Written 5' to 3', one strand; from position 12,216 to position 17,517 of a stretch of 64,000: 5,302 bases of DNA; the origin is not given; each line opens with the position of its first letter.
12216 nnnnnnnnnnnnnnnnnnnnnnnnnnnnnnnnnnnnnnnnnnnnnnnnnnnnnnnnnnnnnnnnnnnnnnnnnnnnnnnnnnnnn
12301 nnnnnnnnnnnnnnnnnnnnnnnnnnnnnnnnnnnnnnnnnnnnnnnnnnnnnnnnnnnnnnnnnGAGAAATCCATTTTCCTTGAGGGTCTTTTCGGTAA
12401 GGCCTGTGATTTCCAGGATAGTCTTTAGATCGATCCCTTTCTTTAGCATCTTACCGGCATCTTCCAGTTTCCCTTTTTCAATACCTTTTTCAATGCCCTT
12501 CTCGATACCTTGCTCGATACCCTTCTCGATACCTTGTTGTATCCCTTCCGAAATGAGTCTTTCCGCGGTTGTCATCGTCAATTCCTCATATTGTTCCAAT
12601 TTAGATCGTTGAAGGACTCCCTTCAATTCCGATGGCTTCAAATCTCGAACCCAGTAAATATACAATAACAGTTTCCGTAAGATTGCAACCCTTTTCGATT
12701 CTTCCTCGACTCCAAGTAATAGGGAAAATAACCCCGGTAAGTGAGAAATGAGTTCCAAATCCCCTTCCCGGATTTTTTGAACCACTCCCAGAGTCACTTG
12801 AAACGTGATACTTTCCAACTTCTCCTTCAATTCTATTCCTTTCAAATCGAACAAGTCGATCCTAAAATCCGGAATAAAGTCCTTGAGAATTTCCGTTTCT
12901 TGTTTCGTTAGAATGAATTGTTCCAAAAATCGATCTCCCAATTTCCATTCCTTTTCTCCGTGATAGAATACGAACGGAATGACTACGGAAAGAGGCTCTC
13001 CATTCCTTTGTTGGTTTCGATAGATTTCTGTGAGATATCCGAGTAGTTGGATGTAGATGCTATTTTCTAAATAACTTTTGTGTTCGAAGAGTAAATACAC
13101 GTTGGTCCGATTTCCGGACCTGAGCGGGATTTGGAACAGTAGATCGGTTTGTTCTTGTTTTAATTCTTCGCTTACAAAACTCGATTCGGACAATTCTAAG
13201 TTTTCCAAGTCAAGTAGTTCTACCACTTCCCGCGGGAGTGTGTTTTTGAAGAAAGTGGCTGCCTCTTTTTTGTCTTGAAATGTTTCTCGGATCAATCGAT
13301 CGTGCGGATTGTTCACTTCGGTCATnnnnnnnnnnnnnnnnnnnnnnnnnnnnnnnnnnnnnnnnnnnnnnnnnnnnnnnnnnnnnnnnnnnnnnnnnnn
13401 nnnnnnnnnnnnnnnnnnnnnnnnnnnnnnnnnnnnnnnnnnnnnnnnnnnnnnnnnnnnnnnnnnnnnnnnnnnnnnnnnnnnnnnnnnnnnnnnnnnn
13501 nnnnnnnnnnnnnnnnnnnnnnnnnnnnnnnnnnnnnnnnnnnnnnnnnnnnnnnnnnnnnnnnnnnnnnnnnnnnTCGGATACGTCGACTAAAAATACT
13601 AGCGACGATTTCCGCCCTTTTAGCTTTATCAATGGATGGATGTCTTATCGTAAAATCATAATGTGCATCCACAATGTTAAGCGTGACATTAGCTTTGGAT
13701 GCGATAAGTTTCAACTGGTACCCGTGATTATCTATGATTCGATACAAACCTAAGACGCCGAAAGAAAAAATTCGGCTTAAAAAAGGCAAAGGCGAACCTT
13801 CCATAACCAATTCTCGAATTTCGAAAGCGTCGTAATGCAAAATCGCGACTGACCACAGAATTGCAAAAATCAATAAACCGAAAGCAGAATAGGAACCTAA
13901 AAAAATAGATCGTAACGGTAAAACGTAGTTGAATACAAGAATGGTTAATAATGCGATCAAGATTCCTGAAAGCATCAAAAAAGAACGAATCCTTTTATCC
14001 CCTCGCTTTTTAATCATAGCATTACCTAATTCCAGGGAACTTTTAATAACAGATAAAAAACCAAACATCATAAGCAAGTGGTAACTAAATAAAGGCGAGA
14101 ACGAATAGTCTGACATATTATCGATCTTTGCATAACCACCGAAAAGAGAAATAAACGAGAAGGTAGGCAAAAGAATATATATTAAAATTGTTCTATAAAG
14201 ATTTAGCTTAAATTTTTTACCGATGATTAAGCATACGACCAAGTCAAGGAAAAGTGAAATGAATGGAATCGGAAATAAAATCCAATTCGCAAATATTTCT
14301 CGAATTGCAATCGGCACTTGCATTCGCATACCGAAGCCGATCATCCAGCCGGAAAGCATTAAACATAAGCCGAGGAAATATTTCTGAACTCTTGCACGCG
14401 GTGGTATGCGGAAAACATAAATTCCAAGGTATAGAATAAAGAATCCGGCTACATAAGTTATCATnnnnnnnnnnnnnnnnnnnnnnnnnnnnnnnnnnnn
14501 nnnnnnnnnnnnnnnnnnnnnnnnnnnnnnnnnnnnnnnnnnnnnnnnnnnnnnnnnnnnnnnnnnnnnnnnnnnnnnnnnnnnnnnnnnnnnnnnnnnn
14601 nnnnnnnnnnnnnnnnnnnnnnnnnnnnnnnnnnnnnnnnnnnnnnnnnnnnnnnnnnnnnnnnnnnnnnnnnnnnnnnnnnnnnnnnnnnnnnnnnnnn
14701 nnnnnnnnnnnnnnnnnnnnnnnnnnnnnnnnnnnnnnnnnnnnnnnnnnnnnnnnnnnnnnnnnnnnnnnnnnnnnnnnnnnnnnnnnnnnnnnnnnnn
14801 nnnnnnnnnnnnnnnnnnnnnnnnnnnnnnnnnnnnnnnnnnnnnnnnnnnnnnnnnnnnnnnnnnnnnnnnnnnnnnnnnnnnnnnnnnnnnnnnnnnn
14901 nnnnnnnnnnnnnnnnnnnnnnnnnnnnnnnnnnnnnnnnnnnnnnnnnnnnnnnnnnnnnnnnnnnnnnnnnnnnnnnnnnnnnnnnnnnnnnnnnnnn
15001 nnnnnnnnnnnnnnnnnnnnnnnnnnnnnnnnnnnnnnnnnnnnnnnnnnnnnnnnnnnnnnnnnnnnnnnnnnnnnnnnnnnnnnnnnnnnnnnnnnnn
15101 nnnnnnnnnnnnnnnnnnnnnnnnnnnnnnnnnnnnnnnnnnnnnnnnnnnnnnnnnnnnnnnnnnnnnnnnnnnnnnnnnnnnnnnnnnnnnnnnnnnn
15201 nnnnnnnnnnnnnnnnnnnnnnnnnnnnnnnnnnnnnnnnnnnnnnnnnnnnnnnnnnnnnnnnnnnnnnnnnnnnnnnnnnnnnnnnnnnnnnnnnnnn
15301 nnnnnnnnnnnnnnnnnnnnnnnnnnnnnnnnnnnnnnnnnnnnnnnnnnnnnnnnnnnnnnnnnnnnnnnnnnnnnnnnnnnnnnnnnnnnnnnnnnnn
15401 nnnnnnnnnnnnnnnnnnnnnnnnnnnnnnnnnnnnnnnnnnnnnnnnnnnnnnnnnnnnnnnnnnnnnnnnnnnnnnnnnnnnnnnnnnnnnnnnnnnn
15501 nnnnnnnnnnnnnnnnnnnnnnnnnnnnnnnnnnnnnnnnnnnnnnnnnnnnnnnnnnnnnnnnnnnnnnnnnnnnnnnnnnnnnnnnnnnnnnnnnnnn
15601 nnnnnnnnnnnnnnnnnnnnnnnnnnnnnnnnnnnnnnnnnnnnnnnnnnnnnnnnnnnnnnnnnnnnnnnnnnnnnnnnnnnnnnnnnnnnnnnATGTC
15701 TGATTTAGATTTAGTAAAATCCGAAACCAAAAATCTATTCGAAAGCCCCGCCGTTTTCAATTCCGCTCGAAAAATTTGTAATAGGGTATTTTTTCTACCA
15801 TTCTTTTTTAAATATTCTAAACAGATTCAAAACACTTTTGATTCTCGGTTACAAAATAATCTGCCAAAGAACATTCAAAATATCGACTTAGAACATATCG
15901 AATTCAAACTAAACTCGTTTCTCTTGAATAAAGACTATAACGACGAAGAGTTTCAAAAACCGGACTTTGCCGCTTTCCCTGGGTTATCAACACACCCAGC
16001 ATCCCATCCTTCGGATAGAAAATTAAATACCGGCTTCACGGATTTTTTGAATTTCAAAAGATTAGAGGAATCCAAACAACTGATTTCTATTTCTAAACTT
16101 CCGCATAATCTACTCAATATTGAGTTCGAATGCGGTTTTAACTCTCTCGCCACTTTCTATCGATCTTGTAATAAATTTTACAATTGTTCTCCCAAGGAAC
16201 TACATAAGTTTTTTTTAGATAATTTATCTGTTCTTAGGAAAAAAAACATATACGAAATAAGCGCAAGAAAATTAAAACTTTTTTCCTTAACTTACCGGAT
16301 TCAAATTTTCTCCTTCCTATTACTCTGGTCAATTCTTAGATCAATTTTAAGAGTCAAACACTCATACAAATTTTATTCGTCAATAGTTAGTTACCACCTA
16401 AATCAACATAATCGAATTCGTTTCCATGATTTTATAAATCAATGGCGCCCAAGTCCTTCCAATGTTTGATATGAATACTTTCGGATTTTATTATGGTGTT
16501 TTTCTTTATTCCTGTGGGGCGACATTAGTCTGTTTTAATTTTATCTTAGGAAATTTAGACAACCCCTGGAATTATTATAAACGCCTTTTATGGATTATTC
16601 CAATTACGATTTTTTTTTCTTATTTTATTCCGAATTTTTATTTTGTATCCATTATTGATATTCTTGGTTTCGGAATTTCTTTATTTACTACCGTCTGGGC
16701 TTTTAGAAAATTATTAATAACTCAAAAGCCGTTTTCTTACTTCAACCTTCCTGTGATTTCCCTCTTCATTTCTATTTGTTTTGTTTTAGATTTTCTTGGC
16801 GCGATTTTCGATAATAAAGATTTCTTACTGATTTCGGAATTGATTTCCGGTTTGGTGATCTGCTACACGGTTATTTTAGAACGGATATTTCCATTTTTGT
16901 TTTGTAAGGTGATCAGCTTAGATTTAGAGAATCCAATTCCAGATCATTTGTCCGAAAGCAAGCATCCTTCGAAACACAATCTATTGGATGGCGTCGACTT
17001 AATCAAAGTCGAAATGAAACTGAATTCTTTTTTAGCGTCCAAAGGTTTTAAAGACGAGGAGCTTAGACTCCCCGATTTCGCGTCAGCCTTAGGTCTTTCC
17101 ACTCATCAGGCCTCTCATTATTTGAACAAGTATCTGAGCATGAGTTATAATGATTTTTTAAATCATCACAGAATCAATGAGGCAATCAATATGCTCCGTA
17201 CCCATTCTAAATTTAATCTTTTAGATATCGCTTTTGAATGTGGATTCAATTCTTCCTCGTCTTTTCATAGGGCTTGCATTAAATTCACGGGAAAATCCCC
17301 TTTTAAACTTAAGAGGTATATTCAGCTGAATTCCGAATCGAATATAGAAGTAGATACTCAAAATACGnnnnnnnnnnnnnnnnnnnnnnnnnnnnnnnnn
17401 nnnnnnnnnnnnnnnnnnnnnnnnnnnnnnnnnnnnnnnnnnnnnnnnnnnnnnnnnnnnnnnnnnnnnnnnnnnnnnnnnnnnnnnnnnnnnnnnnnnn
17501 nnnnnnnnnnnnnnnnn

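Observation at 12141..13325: Rpn/YhgA-like nuclease gene followed by a detached, diverged duplicate of its own C-terminal domain (extragenic RpnS-like antitoxin?)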

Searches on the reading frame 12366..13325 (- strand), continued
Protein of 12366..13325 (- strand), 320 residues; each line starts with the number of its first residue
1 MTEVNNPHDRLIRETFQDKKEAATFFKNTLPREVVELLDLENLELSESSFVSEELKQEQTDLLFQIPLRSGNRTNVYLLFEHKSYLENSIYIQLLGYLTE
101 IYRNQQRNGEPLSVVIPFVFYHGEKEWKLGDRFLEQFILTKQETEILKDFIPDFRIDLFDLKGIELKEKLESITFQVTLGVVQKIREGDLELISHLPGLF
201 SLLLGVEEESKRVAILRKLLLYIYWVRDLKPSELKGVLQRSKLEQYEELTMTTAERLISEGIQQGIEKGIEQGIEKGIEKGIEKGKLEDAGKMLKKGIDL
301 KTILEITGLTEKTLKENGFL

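Call 28: find_related_loci(query=window:12366-13325:-, collection=genome_contigs, flank=3000)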
Query window:12366-13325:- (320 aa) in genome_contigs; peptide patterns used: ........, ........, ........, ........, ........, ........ (x = any residue, [..] = any of these).
184 stretches matched a pattern; 33 encode a relative of the query (tblastn E <= 1e-3); 33 distinct loci.
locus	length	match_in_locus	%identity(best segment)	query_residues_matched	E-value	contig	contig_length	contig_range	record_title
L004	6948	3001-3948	89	1-320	0e+0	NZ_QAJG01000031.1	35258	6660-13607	Leptospira borgpetersenii serovar Javanica strain DSM 21538 Ga0180982_131, whole genome shotgun sequence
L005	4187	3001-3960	87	1-320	0e+0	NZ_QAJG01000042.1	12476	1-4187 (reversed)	Leptospira borgpetersenii serovar Javanica strain DSM 21538 Ga0180982_142, whole genome shotgun sequence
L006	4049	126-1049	88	1-320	6e-178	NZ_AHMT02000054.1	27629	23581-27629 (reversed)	Leptospira alexanderi serovar Manhao 3 str. L 60 ctg1134731470662, whole genome shotgun sequence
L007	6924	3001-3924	83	1-320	1e-173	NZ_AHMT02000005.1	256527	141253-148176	Leptospira alexanderi serovar Manhao 3 str. L 60 ctg1134731470665, whole genome shotgun sequence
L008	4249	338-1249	84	1-320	4e-173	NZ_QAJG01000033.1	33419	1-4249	Leptospira borgpetersenii serovar Javanica strain DSM 21538 Ga0180982_133, whole genome shotgun sequence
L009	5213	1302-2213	82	1-320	4e-166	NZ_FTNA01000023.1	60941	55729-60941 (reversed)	Leptospira interrogans strain ATCC 43642, whole genome shotgun sequence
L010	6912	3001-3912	80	1-320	5e-159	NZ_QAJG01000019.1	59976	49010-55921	Leptospira borgpetersenii serovar Javanica strain DSM 21538 Ga0180982_119, whole genome shotgun sequence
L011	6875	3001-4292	86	1-320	9e-163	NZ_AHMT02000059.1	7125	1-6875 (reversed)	Leptospira alexanderi serovar Manhao 3 str. L 60 ctg1134731470666, whole genome shotgun sequence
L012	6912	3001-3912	70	1-320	2e-130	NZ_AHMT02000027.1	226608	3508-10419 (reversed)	Leptospira alexanderi serovar Manhao 3 str. L 60 ctg1134731470670, whole genome shotgun sequence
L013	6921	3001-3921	65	1-320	6e-130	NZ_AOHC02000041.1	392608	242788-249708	Leptospira weilii serovar Ranarum str. ICFT ctg7180000034541, whole genome shotgun sequence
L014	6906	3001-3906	69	1-318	3e-128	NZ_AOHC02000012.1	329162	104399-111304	Leptospira weilii serovar Ranarum str. ICFT ctg7180000034534, whole genome shotgun sequence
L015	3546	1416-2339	62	1-320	1e-131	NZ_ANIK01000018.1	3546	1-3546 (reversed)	Leptospira alstonii serovar Sichuan str. 79601 ctg7180000004695, whole genome shotgun sequence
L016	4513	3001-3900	68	1-320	1e-123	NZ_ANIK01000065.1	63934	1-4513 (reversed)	Leptospira alstonii serovar Sichuan str. 79601 ctg7180000004696, whole genome shotgun sequence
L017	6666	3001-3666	59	79-320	2e-84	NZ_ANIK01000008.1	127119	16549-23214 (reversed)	Leptospira alstonii serovar Sichuan str. 79601 ctg7180000004753, whole genome shotgun sequence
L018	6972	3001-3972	40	1-317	2e-69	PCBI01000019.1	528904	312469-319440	MAG: Spirochaetaceae bacterium isolate NP120 MHASMcontig_1102205, whole genome shotgun sequence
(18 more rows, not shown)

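Call 34: search_solved_structures(query=window:12366-13325:-, max_evalue=1, show_alignments=2)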
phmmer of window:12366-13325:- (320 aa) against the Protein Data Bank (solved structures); distinct sequences matched with E-value up to 1: 1.
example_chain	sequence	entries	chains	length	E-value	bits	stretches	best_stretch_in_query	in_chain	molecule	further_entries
36mb_A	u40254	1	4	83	0.3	13.6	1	205-279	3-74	MB07-ds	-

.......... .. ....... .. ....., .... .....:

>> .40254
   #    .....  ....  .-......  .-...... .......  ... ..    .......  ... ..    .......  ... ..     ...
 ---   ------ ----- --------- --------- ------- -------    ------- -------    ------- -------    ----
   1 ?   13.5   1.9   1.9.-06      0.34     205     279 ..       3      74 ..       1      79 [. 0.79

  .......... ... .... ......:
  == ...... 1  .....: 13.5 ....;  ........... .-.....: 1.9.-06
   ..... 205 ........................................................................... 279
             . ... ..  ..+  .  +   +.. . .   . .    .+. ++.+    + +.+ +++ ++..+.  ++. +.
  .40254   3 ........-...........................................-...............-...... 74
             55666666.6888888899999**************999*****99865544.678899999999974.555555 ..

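Call 50: search_protein_families(library=ncbifam, proteins=[window:12366-13325:-], max_evalue=0.01)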
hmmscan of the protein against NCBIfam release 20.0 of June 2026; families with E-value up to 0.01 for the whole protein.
window:12366-13325:- (320 aa): 7 families
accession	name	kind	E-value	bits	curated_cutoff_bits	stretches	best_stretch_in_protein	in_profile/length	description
TIGR01784.1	T_den_put_tspse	subfamily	7.9e-45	153.8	52.1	1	7-316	1-272/273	Rpn family recombination-promoting nuclease/putative transposase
NF007418.0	PRK09956.1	equivalog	2.4e-19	69.5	583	1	5-317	7-306/308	ISNCY family transposase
NF007361.0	PRK09857.1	equivalog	1.7e-15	57.2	583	1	5-315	7-288/292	recombination-promoting nuclease RpnA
NF009925.1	PRK13386.1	equivalog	3.8e-05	23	192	1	248-296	29-77/228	flagellar assembly protein FliH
NF004267.1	PRK05687.1-3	equivalog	0.00037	19.7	293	1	242-297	56-115/266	flagellar assembly protein FliH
NF004270.2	PRK05687.2-1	equivalog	0.00064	19.4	180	1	244-286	33-75/223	flagellar assembly protein FliH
NF004266.1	PRK05687.1-1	equivalog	0.00067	19.2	260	1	243-288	43-87/230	flagellar assembly protein FliH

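Call 51: search_protein_families(library=padloc, proteins=[window:12366-13325:-], max_evalue=0.01)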
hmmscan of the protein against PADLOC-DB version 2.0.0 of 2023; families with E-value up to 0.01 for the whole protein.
window:12366-13325:- (320 aa): 1 family
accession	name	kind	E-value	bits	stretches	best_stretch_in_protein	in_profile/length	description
PDLC01084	C3a178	-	2.6e-07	29.1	1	196-299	9-89/90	putative invertase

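Call 63: list_cluster_members(proteins=[P0121, window:12366-13325:-, P0126])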
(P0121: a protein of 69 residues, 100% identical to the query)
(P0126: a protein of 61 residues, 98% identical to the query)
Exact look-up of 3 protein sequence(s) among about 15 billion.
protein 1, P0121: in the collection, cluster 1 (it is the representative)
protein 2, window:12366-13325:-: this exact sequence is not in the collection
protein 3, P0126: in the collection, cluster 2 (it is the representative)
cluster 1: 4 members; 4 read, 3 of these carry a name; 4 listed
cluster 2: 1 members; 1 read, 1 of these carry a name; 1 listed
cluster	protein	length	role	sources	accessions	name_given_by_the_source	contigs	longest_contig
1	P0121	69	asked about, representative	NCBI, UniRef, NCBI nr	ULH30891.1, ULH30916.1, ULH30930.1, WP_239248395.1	hypothetical protein [Leptospira weilii] | hypothetical protein n=1 Tax=Leptospira weilii TaxID=28184 RepID=UPI001EF306F6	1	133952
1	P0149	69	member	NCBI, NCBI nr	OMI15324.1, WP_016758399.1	transposase [Leptospira weilii]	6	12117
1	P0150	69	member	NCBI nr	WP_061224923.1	hypothetical protein [Leptospira weilii]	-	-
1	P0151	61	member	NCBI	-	-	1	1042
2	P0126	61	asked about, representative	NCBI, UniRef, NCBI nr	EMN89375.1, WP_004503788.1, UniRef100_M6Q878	hypothetical protein [Leptospira weilii] | Transposase n=2 Tax=Leptospira weilii TaxID=28184 RepID=M6Q878_9LEPT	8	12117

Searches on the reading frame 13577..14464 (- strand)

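Call 51: search_protein_families(library=padloc, proteins=[window:13577-14464:-], max_evalue=0.01)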
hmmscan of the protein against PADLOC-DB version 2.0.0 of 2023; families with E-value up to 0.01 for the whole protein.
window:13577-14464:- (296 aa): 0 families

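Call 65: search_protein_families(library=pfam, proteins=[window:13577-14464:-], max_evalue=0.001)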
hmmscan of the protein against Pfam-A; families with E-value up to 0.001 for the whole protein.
window:13577-14464:- (296 aa): 1 family
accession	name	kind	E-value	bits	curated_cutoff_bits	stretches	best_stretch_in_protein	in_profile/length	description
PF16927.11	HisKA_7TM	-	4.3e-10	40.2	28.6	1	4-216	3-222/224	N-terminal 7TM region of histidine kinase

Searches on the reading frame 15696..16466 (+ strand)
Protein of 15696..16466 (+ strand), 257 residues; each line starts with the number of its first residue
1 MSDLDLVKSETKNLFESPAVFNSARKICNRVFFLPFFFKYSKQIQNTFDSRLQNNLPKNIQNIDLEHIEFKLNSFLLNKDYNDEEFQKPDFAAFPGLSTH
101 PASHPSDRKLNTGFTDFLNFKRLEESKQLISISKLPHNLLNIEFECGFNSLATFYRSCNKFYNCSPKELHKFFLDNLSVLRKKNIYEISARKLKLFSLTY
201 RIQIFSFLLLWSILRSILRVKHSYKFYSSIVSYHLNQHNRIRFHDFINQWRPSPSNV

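Call 65: search_protein_families(library=pfam, proteins=[window:15696-16466:+], max_evalue=0.001)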
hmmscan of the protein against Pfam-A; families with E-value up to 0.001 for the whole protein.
window:15696-16466:+ (257 aa): 1 family
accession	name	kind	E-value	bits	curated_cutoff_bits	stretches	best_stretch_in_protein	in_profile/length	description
PF12833.13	HTH_18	-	2.2e-08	34.7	33.6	1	108-169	18-77/80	Helix-turn-helix domain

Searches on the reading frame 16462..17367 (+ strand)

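Call 65: search_protein_families(library=pfam, proteins=[window:16462-17367:+], max_evalue=0.001)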
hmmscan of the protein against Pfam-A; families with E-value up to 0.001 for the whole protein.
window:16462-17367:+ (302 aa): 2 families
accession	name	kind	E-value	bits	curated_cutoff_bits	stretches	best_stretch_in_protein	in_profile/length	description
PF12833.13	HTH_18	-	3.5e-16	59.7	33.6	1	207-283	2-77/80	Helix-turn-helix domain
PF00165.29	HTH_AraC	-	1.7e-09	38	26.6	1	247-280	5-37/42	Bacterial regulatory helix-turn-helix proteins, AraC family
